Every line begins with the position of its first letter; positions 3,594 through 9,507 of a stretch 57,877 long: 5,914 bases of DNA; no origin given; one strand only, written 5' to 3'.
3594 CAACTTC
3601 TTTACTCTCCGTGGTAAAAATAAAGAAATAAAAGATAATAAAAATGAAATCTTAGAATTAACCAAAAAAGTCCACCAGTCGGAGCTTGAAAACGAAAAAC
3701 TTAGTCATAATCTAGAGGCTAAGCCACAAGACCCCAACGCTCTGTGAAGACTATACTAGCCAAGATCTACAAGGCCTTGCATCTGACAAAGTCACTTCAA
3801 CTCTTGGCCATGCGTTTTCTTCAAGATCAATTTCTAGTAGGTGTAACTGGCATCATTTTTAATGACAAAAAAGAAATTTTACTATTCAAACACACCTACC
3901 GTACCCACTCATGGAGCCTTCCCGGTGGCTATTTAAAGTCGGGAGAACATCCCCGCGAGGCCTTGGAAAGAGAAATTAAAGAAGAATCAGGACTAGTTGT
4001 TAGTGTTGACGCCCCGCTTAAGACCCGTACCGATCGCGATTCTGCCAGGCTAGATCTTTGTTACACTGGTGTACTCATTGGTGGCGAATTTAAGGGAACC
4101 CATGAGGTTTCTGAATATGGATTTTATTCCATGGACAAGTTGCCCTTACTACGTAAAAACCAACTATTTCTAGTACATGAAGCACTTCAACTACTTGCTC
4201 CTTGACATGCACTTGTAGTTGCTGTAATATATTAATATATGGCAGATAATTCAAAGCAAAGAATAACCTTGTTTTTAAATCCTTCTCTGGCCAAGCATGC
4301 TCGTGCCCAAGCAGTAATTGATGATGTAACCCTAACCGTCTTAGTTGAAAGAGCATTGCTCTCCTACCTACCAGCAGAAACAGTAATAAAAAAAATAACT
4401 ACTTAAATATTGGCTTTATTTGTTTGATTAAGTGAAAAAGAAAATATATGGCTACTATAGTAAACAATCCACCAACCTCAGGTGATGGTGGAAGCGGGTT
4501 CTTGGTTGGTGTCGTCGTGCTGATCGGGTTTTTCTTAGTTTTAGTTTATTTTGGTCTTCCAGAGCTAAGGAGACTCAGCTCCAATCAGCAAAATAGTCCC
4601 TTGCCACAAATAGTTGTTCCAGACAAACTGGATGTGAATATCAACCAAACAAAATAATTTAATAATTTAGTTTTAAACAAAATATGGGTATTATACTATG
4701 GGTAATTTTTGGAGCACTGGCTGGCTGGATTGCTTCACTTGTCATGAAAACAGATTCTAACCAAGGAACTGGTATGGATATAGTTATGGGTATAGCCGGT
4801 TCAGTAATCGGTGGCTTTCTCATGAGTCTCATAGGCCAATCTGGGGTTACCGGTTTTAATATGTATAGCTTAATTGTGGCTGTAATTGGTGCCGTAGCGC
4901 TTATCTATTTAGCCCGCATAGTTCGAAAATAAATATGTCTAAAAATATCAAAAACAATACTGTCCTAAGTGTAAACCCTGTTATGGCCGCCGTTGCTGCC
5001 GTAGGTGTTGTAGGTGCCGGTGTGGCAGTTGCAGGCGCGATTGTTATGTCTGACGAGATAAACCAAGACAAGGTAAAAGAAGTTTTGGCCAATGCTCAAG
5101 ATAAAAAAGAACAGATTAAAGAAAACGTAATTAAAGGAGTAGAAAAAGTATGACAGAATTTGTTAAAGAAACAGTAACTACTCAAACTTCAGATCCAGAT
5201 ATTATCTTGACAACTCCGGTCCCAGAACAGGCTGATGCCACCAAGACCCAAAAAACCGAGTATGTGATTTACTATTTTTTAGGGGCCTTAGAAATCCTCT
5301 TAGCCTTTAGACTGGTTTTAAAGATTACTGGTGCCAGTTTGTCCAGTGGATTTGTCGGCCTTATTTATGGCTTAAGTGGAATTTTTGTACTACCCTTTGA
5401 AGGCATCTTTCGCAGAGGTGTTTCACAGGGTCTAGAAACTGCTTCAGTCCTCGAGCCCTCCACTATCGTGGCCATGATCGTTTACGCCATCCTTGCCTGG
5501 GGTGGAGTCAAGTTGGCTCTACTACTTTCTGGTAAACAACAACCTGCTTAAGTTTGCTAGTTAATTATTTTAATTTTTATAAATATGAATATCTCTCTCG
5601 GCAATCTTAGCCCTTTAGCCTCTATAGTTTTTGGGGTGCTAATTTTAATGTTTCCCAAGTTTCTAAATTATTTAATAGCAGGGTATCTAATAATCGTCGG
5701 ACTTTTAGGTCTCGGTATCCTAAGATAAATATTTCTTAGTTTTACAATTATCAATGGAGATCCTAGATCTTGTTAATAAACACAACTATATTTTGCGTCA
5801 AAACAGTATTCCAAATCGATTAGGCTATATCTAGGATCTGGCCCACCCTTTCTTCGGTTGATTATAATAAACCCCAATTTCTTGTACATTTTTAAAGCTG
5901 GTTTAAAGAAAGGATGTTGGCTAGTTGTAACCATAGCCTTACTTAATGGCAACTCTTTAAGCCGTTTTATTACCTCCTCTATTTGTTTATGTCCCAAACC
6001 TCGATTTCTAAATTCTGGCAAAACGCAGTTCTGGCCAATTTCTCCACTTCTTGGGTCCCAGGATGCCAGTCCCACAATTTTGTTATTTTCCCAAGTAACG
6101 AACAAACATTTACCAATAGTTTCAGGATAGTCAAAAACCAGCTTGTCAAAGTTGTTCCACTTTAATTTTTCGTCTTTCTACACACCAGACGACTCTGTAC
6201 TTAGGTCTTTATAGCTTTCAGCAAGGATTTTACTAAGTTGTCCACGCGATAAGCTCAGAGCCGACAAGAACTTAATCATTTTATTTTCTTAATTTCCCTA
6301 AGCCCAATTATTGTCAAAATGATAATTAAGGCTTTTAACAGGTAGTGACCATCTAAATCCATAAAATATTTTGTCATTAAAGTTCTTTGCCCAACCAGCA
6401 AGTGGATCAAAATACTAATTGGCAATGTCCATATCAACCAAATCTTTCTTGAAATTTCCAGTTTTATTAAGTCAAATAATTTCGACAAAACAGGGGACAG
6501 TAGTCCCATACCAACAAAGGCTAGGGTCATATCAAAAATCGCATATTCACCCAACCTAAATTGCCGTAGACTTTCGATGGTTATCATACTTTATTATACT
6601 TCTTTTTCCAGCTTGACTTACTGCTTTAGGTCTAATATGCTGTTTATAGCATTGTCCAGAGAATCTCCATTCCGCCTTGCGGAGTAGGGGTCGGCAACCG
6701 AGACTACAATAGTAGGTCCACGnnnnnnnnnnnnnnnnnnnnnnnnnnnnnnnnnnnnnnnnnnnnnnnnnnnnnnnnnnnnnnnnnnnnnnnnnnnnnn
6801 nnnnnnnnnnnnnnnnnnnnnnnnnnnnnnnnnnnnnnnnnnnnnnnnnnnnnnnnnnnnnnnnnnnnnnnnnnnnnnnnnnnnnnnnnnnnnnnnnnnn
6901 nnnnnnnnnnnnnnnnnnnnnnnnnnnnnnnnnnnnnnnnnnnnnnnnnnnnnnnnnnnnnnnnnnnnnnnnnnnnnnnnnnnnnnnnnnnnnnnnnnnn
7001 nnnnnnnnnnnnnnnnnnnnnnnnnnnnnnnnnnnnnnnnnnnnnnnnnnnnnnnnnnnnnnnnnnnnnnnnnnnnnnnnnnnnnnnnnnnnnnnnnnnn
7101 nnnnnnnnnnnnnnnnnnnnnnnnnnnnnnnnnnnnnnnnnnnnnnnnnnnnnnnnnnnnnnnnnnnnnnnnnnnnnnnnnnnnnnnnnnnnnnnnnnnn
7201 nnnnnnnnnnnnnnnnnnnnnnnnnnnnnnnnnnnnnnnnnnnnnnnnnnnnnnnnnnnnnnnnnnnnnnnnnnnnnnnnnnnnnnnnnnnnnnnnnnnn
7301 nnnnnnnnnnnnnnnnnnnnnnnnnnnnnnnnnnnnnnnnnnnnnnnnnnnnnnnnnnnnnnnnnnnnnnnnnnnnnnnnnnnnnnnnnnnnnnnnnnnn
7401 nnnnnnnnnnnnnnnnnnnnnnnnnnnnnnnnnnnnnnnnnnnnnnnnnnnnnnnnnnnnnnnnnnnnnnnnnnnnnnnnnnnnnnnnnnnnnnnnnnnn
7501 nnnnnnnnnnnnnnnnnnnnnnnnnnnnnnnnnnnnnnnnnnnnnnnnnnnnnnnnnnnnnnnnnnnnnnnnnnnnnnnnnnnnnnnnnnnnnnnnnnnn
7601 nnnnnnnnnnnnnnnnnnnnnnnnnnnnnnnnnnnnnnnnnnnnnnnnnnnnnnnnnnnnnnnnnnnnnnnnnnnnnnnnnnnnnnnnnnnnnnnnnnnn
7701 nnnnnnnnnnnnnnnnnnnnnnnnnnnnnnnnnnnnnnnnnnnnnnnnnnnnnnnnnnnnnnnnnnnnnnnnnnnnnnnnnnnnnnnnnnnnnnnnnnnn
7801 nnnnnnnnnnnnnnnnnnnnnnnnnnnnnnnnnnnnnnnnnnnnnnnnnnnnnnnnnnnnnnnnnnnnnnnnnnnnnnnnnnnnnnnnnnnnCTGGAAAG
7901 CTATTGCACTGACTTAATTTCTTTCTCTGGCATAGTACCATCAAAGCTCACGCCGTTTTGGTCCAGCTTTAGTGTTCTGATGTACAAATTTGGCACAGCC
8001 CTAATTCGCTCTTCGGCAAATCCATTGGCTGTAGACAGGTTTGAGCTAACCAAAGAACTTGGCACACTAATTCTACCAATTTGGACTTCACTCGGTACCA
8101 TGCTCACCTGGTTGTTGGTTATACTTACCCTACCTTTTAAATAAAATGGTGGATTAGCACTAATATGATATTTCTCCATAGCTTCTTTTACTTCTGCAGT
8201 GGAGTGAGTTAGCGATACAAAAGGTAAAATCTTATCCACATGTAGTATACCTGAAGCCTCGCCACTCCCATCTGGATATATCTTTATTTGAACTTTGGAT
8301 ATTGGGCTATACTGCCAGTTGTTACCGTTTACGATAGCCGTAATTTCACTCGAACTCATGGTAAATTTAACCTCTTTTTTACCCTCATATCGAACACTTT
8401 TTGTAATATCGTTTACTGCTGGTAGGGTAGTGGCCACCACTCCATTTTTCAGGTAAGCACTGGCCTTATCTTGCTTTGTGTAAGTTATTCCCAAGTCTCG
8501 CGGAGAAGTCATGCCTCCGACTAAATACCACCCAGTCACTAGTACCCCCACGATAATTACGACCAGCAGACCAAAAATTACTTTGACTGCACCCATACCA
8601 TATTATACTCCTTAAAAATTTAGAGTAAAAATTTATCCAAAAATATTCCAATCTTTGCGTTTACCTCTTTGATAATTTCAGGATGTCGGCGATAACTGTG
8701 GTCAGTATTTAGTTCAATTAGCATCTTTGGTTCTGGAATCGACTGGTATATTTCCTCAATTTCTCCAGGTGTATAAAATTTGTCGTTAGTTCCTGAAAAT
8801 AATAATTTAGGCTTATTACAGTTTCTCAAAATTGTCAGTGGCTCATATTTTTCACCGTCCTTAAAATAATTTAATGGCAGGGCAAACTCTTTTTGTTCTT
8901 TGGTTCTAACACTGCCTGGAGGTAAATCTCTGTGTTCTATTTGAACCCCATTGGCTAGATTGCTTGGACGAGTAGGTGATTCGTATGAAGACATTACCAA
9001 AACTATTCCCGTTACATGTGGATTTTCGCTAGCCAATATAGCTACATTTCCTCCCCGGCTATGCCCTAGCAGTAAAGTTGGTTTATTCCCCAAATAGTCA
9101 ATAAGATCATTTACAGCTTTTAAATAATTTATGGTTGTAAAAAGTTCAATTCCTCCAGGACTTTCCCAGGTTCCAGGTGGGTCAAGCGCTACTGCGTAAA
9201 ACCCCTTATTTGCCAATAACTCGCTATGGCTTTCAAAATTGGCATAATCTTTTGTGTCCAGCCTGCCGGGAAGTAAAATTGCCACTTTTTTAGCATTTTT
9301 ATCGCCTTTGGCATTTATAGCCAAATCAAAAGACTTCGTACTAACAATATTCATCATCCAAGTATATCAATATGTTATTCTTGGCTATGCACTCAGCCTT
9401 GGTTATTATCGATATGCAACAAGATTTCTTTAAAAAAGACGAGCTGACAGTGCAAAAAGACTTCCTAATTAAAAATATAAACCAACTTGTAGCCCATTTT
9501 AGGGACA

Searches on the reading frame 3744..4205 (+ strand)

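Call 72: search_protein_families(library=pfam, proteins=[window:3744-4205:+], max_evalue=0.001)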
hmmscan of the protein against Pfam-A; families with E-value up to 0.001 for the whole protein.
window:3744-4205:+ (153 aa): 2 families
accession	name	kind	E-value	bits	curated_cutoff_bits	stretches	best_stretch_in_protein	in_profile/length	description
PF00293.34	NUDIX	-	3.1e-16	60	21.1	1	32-136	4-121/134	NUDIX domain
PF13869.12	NUDIX_2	-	0.00026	20.9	27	1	14-80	26-93/188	Nucleotide hydrolase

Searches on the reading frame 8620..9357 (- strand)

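Call 72: search_protein_families(library=pfam, proteins=[window:8620-9357:-], max_evalue=0.001)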
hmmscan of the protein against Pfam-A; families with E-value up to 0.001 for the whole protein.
window:8620-9357:- (245 aa): 5 families
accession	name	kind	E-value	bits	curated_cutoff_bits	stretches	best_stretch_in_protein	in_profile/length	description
PF00561.26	Abhydrolase_1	-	9.3e-13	48.8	25.8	1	27-126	4-103/245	alpha/beta hydrolase fold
PF12697.13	Abhydrolase_6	-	9.5e-08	33.4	26.3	1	46-220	19-204/217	Alpha/beta hydrolase family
PF12146.15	Hydrolase_4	-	1.5e-07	31.4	27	1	22-126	3-112/239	Serine aminopeptidase, S33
PF20408.4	Abhydrolase_11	-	4.6e-05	23.7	27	0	175-224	121-169/193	Alpha/beta hydrolase domain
PF10142.15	PhoPQ_related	-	7.2e-05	22.1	20.3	1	172-234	252-315/367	PhoPQ-activated pathogenicity-related protein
